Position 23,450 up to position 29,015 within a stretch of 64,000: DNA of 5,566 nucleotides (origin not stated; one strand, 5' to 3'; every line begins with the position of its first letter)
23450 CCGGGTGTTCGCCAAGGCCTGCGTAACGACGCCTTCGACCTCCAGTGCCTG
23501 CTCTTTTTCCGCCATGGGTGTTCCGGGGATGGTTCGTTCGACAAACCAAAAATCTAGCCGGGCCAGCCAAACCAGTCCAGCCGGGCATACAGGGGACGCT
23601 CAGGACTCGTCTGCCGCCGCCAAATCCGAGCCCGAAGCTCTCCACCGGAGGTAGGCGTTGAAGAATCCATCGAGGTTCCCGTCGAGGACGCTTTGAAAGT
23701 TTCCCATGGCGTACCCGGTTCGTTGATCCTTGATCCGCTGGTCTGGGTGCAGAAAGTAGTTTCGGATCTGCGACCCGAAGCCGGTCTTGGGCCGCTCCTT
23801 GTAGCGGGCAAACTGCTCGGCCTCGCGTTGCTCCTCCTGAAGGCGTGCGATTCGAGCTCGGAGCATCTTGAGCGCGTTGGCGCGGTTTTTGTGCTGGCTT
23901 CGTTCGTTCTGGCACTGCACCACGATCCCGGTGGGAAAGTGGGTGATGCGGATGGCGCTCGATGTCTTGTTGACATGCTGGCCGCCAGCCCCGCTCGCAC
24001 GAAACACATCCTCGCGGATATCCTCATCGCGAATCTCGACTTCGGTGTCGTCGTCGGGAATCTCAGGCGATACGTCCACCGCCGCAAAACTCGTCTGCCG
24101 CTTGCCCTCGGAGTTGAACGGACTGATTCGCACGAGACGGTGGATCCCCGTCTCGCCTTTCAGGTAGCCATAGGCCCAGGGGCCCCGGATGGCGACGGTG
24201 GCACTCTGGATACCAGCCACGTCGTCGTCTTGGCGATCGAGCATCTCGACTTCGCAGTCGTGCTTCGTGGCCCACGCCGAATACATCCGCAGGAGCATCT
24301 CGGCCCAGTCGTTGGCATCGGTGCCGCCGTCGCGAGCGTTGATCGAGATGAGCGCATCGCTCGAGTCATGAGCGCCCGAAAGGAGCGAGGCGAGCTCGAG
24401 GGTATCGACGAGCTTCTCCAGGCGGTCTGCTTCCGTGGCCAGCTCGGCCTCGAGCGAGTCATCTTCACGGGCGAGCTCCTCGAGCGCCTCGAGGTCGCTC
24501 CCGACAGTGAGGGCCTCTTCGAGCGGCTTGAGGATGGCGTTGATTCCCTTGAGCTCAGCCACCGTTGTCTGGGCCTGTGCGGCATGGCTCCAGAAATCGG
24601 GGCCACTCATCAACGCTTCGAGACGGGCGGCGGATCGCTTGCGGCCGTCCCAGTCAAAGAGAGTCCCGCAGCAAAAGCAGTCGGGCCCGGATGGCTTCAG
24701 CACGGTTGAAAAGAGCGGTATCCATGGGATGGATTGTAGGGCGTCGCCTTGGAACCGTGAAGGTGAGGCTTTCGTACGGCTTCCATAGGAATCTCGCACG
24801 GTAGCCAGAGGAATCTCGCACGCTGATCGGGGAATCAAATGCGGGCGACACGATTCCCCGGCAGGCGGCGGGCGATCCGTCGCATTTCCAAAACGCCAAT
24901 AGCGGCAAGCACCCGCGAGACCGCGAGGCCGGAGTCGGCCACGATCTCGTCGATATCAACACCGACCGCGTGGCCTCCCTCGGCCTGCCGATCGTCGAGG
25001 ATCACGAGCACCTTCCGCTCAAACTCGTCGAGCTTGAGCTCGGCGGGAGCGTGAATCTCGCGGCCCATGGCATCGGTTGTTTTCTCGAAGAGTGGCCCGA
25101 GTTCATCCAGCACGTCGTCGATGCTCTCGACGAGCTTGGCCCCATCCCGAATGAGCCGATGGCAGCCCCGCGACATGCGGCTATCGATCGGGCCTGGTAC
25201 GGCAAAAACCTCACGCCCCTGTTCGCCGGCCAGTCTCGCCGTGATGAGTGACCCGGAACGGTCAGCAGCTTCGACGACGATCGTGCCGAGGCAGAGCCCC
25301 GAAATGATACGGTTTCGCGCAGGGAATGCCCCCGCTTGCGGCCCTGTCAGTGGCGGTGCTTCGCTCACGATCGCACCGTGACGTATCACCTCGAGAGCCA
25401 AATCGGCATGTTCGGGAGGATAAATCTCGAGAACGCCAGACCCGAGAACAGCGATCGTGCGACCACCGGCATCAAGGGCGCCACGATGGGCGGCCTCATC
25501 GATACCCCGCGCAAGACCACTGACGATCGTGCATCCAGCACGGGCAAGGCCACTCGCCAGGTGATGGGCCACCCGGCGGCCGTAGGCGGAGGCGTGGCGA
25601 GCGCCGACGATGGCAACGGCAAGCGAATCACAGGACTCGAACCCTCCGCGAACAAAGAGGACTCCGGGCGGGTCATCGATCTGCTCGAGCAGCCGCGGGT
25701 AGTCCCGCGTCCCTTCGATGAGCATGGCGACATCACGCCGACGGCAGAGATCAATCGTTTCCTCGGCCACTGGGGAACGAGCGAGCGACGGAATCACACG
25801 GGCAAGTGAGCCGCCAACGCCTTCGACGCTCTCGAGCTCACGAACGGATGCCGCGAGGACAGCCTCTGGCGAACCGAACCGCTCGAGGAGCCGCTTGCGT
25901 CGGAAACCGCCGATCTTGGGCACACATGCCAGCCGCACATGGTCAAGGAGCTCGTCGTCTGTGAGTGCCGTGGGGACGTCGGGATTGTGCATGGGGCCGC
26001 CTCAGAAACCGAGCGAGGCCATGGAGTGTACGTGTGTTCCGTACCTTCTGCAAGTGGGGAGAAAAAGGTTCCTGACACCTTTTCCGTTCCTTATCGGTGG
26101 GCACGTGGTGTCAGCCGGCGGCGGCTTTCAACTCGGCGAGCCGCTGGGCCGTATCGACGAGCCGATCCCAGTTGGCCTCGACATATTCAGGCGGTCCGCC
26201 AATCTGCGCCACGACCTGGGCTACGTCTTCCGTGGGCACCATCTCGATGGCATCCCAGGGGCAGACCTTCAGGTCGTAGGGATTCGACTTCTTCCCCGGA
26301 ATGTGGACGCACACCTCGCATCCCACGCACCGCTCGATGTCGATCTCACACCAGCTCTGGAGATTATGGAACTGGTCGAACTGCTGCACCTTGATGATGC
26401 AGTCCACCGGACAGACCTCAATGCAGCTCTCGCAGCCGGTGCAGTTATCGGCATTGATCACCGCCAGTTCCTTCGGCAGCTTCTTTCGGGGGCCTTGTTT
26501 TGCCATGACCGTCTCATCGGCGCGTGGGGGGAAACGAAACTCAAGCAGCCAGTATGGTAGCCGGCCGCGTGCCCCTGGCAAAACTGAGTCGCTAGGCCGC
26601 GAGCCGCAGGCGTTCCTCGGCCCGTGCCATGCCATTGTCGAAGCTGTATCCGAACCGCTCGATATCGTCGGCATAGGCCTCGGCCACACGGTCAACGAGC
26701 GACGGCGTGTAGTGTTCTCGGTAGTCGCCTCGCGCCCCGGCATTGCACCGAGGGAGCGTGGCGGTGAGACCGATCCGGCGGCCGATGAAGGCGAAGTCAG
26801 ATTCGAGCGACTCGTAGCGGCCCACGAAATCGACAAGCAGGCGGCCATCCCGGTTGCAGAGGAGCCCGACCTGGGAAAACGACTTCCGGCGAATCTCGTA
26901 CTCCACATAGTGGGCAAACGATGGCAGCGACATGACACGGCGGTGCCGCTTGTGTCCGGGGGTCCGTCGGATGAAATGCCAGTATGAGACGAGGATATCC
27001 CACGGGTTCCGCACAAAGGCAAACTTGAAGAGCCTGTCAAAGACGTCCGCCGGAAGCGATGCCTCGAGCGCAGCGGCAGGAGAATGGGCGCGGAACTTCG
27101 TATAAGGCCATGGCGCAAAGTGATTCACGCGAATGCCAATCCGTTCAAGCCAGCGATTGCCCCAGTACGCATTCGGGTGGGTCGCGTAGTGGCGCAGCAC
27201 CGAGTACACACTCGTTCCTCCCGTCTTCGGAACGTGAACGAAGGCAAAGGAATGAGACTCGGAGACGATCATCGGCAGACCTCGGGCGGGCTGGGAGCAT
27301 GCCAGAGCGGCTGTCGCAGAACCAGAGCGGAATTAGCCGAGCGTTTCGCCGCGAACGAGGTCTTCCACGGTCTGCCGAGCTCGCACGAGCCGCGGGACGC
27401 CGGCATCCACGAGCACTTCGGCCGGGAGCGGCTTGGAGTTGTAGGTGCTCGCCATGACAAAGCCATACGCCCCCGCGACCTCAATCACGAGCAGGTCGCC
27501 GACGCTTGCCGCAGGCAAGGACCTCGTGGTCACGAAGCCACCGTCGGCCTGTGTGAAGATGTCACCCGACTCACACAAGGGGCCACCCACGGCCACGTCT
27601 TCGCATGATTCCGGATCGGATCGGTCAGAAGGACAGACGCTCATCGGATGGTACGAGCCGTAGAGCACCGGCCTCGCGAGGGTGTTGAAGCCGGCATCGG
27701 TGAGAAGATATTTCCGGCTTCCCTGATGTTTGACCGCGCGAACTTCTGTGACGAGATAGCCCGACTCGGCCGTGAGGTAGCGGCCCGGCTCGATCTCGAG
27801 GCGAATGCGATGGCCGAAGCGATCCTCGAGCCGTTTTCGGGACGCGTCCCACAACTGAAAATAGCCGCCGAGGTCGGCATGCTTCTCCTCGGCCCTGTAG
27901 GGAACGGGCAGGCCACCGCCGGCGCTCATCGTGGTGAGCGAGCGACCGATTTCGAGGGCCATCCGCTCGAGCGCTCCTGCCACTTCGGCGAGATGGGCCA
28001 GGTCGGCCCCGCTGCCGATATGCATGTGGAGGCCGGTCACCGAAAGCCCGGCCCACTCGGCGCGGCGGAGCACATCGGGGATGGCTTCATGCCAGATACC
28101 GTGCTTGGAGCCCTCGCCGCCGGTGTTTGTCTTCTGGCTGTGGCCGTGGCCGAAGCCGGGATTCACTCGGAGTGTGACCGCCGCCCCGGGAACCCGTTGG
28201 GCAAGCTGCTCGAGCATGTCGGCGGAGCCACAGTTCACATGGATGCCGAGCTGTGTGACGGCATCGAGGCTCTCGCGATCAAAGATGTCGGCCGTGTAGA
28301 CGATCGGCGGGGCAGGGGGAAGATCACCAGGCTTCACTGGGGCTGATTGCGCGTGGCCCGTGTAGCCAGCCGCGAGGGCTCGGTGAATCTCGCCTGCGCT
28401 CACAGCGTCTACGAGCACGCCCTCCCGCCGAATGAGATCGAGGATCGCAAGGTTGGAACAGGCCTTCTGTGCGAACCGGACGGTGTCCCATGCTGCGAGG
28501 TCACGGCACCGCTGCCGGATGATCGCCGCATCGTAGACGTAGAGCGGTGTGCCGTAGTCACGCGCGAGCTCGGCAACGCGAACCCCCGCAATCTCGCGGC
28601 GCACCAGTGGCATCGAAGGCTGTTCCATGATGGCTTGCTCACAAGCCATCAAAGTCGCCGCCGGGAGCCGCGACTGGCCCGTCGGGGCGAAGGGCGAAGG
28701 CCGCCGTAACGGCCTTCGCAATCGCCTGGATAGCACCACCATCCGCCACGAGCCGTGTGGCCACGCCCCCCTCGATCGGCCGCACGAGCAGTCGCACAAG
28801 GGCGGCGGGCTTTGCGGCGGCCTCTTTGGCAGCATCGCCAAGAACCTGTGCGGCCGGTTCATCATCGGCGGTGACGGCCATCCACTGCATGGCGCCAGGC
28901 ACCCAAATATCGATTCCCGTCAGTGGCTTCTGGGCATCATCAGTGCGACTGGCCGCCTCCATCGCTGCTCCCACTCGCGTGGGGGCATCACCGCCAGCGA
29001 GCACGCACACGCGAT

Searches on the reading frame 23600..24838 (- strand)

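Call 29: search_protein_families(library=pfam, proteins=[window:23600-24838:-], max_evalue=0.001)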
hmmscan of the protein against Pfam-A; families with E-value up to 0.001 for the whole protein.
window:23600-24838:- (412 aa): 2 families
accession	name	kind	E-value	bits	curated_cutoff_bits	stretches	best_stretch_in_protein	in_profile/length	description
PF03462.23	PCRF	-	9.8e-50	169.5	24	1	69-254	4-194/194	PCRF domain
PF00472.26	RF-1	-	3.6e-41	140.2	35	1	264-373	2-116/116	RF-1 domain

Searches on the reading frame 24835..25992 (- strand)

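Call 78: search_protein_families(library=pfam, proteins=[window:24835-25992:-], max_evalue=0.0001)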
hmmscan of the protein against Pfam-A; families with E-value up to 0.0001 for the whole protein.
window:24835-25992:- (385 aa): 4 families
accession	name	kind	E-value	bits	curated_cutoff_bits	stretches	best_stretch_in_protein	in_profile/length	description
PF02481.21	DNA_processg_A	-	8.6e-78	260.8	29.6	1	83-289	2-211/212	DNA recombination-mediator protein A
PF17782.7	DprA_WH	-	2.3e-07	31.2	22.9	1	345-380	26-61/61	DprA winged helix domain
PF18306.6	LDcluster4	-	2.7e-06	27.5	26.3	1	124-183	2-62/151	SLOG cluster4 family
PF14520.12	HHH_5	-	7.9e-06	26.7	27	1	24-65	7-49/57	Helix-hairpin-helix domain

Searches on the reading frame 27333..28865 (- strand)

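Call 78: search_protein_families(library=pfam, proteins=[window:27333-28865:-], max_evalue=0.0001)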
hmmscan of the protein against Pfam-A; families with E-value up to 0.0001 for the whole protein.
window:27333-28865:- (510 aa): 2 families
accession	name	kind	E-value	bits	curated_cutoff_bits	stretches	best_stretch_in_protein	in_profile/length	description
PF02784.22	Orn_Arg_deC_N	-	1.4e-45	156.1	23.4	1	128-366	19-247/247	Pyridoxal-dependent decarboxylase, pyridoxal binding domain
PF00278.28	Orn_DAP_Arg_deC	-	1.9e-21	76.5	23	1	109-465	2-95/95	Pyridoxal-dependent decarboxylase, C-terminal sheet domain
